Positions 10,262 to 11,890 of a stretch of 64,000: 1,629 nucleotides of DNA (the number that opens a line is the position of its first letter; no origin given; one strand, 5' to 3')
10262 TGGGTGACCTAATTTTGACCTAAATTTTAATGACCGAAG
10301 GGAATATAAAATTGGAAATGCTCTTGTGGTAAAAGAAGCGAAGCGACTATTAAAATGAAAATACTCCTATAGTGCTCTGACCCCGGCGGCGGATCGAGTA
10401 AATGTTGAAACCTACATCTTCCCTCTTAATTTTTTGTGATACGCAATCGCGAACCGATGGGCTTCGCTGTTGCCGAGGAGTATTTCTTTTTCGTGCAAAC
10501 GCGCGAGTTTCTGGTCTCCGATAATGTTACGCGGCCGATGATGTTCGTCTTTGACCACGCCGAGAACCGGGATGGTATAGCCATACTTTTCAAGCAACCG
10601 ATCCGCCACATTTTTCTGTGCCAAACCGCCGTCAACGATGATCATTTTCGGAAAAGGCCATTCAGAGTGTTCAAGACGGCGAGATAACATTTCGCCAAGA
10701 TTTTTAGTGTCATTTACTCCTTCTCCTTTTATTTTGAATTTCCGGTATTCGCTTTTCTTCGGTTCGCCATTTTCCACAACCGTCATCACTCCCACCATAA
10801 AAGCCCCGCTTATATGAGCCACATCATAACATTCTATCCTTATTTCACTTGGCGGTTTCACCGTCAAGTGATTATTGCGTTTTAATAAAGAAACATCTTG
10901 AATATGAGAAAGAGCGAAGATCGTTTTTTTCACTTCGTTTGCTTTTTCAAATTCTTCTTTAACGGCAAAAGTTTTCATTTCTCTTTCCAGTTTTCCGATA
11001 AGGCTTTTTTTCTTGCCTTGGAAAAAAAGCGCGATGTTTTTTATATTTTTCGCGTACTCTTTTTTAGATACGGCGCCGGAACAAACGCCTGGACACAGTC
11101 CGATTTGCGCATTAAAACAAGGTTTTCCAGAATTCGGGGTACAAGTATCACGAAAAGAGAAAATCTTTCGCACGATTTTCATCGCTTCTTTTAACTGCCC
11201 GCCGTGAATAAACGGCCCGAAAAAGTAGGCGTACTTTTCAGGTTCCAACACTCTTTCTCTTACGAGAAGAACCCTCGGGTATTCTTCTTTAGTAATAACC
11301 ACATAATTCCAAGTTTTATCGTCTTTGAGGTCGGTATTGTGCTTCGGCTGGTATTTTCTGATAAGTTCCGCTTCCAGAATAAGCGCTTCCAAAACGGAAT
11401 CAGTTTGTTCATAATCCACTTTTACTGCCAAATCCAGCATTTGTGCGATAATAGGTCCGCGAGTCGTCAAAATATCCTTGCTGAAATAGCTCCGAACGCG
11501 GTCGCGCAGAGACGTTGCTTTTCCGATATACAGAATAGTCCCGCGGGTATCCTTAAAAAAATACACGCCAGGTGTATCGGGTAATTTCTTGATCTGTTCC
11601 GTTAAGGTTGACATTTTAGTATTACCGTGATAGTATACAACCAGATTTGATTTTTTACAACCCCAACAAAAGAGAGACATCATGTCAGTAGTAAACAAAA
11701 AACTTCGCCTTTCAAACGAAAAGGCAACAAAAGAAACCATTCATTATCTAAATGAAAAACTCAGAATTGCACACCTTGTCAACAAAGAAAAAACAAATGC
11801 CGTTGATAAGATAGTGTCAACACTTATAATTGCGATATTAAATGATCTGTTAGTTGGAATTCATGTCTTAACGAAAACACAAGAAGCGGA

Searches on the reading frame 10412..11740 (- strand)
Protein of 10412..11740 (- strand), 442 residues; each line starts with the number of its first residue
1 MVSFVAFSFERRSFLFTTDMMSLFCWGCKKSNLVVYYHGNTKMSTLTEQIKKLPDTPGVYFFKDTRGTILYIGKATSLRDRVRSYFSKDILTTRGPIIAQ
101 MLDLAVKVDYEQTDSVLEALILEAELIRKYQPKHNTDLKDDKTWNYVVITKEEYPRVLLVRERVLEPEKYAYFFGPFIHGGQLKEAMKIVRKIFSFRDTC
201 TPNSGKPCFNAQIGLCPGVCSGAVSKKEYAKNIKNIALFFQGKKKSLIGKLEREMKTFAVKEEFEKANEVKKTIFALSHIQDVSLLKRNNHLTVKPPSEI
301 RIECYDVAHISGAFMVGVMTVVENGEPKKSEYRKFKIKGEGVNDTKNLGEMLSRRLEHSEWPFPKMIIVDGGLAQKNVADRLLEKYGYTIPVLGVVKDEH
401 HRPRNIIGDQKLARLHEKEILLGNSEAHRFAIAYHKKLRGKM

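Call 11: search_protein_families(library=pfam, proteins=[window:10412-11740:-], max_evalue=0.01)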
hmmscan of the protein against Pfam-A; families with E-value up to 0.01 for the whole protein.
window:10412-11740:- (442 aa): 4 families
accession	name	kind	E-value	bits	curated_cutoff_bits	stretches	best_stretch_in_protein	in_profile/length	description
PF08459.17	UvrC_RNaseH_dom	-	2.6e-32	112.3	22.3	1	300-432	11-159/159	UvrC RNAse H endonuclease domain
PF01541.30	GIY-YIG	-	8.1e-07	29.7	22.6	1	58-133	3-76/78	GIY-YIG catalytic domain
PF02151.25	UVR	-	1.3e-05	25.2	21.5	1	245-278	1-34/36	UvrB/uvrC motif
PF24348.1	DUF7508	-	3e-05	24.5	26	1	48-89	13-53/79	Domain of unknown function (DUF7508)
